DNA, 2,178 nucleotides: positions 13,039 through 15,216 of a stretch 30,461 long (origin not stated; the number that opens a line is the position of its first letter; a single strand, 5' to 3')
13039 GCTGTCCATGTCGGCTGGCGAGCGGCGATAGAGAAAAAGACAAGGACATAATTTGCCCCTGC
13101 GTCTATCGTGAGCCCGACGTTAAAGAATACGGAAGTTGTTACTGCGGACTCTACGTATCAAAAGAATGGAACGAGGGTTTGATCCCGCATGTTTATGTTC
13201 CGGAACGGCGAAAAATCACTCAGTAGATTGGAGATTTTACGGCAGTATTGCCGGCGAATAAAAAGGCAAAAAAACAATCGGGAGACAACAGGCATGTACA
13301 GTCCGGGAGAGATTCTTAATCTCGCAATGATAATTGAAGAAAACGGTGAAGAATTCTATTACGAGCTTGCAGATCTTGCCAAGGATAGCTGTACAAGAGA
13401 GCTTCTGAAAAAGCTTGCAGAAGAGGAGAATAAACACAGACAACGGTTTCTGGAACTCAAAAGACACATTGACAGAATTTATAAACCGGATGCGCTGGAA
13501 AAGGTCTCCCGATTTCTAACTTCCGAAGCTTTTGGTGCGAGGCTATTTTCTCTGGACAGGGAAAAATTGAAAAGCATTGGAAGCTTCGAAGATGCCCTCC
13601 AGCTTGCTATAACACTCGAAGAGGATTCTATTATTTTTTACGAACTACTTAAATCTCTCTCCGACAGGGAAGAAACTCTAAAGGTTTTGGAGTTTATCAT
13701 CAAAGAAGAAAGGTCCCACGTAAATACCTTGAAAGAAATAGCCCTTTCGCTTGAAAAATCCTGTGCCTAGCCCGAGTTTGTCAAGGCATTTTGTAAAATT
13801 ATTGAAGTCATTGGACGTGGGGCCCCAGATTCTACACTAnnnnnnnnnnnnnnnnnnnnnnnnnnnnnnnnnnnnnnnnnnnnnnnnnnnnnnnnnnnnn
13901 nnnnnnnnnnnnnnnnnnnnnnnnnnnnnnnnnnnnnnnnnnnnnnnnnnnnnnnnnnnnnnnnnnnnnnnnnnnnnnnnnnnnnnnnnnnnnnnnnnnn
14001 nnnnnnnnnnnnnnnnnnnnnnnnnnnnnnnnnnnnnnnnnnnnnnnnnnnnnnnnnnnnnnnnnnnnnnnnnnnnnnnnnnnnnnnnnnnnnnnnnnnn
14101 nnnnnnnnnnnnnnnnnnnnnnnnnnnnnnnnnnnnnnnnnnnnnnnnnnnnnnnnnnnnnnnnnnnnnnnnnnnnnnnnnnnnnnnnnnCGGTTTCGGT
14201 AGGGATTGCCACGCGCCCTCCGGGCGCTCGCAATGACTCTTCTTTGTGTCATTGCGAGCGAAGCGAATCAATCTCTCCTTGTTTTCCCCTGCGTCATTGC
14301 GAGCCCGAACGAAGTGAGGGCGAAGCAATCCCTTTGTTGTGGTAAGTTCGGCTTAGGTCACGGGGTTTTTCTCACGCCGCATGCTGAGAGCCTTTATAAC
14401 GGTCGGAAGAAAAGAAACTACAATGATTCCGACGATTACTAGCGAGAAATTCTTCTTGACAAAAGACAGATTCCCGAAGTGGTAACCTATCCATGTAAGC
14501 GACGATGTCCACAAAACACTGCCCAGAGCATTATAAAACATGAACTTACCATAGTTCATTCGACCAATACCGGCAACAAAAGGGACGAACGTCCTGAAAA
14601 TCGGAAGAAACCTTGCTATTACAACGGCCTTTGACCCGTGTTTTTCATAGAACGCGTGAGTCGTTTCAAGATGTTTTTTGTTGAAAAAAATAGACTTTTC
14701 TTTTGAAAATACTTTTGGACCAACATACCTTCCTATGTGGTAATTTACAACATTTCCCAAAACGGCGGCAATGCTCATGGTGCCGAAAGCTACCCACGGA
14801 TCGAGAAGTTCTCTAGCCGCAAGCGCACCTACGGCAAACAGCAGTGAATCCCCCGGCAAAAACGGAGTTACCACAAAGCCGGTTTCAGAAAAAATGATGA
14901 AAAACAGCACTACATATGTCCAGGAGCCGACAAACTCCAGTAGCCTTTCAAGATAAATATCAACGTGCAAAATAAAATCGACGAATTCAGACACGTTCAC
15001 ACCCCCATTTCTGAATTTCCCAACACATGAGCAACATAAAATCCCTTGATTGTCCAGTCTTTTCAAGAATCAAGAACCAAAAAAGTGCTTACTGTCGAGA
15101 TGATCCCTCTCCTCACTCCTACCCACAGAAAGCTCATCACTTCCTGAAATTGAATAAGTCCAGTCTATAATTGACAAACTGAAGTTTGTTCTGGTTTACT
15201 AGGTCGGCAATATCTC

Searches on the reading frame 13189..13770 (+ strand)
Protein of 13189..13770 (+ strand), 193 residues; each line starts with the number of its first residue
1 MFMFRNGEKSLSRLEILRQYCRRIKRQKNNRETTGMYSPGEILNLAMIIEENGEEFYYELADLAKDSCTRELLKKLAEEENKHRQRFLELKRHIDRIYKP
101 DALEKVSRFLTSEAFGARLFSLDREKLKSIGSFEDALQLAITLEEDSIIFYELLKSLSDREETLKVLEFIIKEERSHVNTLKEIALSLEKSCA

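Call 16: search_protein_families(library=pfam, proteins=[window:13189-13770:+])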
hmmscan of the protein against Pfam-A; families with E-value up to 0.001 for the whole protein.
window:13189-13770:+ (193 aa): 3 families
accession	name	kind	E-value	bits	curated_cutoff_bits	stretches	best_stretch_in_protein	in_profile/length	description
PF02915.23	Rubrerythrin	-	9.1e-13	49.2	22.8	1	41-184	1-136/137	Rubrerythrin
PF00210.30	Ferritin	-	6.8e-05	23.3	24.5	0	37-96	79-141/142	Ferritin-like domain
PF13668.12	Ferritin_2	-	0.00086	19.9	24.7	0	38-83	83-128/138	Ferritin-like domain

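Call 17: find_encoding_contigs(protein=window:13189-13770:+, flank=10000, max_places=10)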
Protein window:13189-13770:+ (193 aa): no gene with exactly this product is on record in the collection.

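Call 22: find_homologous_proteins(query=window:13189-13770:+)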
Query window:13189-13770:+ (193 aa): 12 proteins with E <= 0.001 among 1607 candidates.
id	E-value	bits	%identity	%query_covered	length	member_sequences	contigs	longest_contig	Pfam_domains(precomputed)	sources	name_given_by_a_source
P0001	5.1e-91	321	100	82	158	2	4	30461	PF02915.24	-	-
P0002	1.5e-68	248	77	82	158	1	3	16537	PF02915.24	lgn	-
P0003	1.1e-66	242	75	82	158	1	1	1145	PF02915.24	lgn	-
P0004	8.8e-57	210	66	82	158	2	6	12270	PF02915.24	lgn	-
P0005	2.2e-56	208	68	79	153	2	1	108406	PF02915.24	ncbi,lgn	ncbi:MAG: ferritin family protein [Thermodesulforhabdaceae bacterium]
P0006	4.8e-55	204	65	79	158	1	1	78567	PF02915.24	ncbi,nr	ncbi:MAG: ferritin family protein [Syntrophobacterales bacterium]|nr:ferritin family protein [Syntro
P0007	2.8e-54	202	62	81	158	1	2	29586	PF02915.24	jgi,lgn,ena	-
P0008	9.1e-54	200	63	79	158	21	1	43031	PF02915.24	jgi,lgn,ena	-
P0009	1.4e-50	190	58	89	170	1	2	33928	PF02915.24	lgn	-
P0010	7.4e-50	187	61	81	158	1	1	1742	PF02915.24,PF13668.13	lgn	-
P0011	2.9e-46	176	59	77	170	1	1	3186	PF02915.24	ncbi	-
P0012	2.2e-11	62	36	79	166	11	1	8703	PF02915.24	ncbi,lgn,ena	-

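Call 23: find_encoding_contigs(protein=P0001, flank=3000, max_places=10)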
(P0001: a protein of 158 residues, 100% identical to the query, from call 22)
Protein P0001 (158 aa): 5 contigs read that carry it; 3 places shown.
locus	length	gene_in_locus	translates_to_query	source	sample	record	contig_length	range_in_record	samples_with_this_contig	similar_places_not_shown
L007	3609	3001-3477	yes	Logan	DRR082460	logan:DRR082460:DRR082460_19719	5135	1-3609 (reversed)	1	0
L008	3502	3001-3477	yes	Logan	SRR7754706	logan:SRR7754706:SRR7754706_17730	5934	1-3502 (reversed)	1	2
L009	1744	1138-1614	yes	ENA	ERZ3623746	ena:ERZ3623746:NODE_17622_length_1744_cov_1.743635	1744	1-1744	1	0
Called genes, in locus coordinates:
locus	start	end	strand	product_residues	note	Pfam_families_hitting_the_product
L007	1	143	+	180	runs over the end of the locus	PF05708:Peptidase_C92 (weak)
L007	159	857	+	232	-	PF00027:cNMP_binding, PF13545:HTH_Crp_2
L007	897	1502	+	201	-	PF02525:Flavodoxin_2, PF03358:FMN_red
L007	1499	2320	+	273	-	PF09674:DUF2400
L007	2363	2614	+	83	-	PF00462:Glutaredoxin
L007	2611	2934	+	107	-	PF02943:FeThRed_B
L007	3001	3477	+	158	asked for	PF02915:Rubrerythrin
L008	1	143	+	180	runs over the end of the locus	PF05708:Peptidase_C92 (weak)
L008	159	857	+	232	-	PF00027:cNMP_binding, PF13545:HTH_Crp_2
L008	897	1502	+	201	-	PF02525:Flavodoxin_2, PF03358:FMN_red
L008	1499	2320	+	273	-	PF09674:DUF2400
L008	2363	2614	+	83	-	PF00462:Glutaredoxin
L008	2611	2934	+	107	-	PF02943:FeThRed_B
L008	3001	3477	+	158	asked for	PF02915:Rubrerythrin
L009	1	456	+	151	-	?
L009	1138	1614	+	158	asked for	PF02915:Rubrerythrin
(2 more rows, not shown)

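Call 24: find_encoding_contigs(protein=P0002, flank=4000, max_places=6)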
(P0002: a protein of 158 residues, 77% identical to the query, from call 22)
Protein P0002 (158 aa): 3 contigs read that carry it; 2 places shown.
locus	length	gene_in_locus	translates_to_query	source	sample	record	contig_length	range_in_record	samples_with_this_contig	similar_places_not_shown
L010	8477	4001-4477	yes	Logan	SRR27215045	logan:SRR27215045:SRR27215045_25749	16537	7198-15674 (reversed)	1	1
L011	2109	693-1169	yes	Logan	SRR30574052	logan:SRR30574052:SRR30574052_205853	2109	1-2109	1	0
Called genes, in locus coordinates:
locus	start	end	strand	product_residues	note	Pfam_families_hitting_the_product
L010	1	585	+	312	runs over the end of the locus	PF01374:Glyco_hydro_46, PF01471:PG_binding_1, PF09374:PG_binding_3 (faint)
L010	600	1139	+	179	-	PF05708:Peptidase_C92 (weak)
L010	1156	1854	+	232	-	PF00027:cNMP_binding, PF13545:HTH_Crp_2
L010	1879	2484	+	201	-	PF02525:Flavodoxin_2, PF03358:FMN_red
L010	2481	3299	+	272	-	PF09674:DUF2400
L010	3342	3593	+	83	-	PF00462:Glutaredoxin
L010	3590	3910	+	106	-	PF02943:FeThRed_B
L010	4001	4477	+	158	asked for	PF02915:Rubrerythrin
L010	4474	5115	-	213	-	PF09335:VTT_dom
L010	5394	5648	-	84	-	-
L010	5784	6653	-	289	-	-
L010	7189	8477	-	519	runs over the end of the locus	PF00939:Na_sulph_symp, PF03600:CitMHS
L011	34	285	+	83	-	PF00462:Glutaredoxin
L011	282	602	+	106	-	PF02943:FeThRed_B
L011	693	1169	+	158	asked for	PF02915:Rubrerythrin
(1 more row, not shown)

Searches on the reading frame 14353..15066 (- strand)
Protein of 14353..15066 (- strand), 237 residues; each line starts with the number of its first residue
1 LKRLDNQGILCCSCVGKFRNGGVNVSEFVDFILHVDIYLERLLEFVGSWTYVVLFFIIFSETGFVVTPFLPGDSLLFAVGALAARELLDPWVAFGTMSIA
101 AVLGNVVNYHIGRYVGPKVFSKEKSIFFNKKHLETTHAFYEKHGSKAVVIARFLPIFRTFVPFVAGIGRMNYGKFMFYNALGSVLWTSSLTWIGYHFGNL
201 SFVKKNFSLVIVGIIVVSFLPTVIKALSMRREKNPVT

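Call 16: search_protein_families(library=pfam, proteins=[window:14353-15066:-])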
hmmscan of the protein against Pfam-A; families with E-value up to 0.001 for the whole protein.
window:14353-15066:- (237 aa): 1 family
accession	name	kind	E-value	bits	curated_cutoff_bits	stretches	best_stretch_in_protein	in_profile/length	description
PF09335.16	VTT_dom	-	5.8e-25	88.6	33.9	1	70-195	1-122/123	VTT domain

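Call 43: find_encoding_contigs(protein=window:14356-14994:-, flank=3000, max_places=8)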
Protein seq(213 aa) (213 aa): 3 contigs read that carry it; 3 places shown.
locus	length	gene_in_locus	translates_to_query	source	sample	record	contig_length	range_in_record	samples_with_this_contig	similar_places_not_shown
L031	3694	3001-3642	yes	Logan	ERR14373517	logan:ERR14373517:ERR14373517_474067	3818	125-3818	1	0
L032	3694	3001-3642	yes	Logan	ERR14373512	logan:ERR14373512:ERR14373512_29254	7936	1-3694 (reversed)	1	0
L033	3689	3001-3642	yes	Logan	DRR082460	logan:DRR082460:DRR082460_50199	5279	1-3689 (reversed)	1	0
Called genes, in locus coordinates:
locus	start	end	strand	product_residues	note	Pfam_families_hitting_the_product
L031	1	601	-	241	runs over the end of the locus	?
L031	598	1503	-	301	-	PF02653:BPD_transp_2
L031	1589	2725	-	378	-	PF13433:Peripla_BP_5, PF13458:Peripla_BP_6, PF01094:ANF_receptor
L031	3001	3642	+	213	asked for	PF09335:VTT_dom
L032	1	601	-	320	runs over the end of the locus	PF02653:BPD_transp_2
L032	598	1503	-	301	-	PF02653:BPD_transp_2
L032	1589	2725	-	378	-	PF13433:Peripla_BP_5, PF13458:Peripla_BP_6, PF01094:ANF_receptor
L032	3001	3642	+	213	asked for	PF09335:VTT_dom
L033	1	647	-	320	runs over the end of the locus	PF02653:BPD_transp_2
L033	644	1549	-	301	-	PF02653:BPD_transp_2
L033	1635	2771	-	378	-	PF13433:Peripla_BP_5, PF13458:Peripla_BP_6, PF01094:ANF_receptor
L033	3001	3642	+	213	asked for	PF09335:VTT_dom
